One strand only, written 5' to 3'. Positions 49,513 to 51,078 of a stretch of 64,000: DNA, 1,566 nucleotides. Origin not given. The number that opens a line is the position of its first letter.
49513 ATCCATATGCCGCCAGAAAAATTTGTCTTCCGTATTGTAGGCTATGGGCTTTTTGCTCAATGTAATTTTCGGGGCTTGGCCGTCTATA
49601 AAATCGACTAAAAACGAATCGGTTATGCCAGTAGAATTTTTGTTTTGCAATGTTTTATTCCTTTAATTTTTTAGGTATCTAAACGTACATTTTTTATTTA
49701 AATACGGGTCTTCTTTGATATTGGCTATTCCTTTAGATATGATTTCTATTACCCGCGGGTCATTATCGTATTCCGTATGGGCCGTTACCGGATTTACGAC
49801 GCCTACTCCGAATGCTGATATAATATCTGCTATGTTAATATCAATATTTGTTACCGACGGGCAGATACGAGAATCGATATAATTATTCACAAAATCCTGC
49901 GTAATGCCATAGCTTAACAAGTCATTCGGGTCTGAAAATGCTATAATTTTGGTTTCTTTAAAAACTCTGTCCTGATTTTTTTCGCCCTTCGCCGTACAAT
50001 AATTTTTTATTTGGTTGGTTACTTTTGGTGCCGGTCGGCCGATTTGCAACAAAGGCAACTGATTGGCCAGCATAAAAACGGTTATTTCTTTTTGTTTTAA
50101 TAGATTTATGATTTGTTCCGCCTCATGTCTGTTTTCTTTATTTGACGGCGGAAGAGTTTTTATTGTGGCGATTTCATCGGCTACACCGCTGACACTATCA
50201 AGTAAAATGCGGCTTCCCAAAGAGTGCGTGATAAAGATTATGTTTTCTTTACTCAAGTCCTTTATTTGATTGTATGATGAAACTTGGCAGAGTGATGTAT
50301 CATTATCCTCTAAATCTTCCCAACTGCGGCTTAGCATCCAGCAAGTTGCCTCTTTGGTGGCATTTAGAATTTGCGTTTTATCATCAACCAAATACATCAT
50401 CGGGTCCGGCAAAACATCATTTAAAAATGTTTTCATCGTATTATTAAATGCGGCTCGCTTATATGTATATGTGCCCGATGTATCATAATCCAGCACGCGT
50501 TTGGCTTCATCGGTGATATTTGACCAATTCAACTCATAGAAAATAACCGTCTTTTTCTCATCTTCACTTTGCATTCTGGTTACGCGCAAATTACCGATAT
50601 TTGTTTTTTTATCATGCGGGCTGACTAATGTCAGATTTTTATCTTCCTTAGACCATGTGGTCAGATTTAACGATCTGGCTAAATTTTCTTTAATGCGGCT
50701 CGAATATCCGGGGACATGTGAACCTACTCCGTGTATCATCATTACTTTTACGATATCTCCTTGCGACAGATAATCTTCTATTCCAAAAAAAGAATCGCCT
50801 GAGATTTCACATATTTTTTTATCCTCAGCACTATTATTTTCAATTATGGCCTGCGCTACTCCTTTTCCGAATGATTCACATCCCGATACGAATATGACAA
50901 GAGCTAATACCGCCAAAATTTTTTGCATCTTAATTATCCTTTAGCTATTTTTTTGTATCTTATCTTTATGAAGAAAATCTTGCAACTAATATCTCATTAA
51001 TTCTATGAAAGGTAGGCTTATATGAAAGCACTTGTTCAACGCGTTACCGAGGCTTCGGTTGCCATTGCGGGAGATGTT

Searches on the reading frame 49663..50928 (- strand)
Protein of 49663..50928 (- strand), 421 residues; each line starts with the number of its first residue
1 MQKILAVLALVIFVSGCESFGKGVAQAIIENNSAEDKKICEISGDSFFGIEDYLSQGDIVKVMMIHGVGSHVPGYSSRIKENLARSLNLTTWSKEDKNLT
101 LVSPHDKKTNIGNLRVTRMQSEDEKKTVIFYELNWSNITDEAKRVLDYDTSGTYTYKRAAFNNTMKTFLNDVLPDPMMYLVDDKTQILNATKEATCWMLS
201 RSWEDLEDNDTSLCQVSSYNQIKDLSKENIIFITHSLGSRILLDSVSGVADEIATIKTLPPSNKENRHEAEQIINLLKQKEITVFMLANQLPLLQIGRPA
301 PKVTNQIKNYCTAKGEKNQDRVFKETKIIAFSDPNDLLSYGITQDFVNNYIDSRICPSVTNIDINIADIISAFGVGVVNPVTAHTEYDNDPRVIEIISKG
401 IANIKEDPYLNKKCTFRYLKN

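Call 59: find_encoding_contigs(protein=window:49663-50928:-, flank=10000, max_places=1)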
Protein window:49663-50928:- (421 aa): 23 contigs read that carry it; 1 place shown.
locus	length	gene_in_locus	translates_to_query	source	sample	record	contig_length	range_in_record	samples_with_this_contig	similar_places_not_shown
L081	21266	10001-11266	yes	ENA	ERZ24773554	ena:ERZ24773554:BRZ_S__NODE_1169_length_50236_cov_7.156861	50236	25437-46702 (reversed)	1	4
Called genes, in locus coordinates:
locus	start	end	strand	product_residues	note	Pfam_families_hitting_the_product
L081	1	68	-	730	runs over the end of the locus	PF02534:T4SS-DNA_transf, PF10412:TrwB_AAD_bind, PF12696:TraG-D_C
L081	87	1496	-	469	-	-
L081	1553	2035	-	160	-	-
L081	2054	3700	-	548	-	-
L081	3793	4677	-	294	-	-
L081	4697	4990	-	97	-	PF20082:DUF6476 (weak)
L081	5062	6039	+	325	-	PF01479:S4, PF00849:PseudoU_synth_2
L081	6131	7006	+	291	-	PF04542:Sigma70_r2, PF04545:Sigma70_r4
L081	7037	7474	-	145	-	PF06961:DUF1294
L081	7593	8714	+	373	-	-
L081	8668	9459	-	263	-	-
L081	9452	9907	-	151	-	PF02580:Tyr_Deacylase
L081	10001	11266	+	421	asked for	-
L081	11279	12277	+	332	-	PF01544:CorA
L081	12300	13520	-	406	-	PF07670:Gate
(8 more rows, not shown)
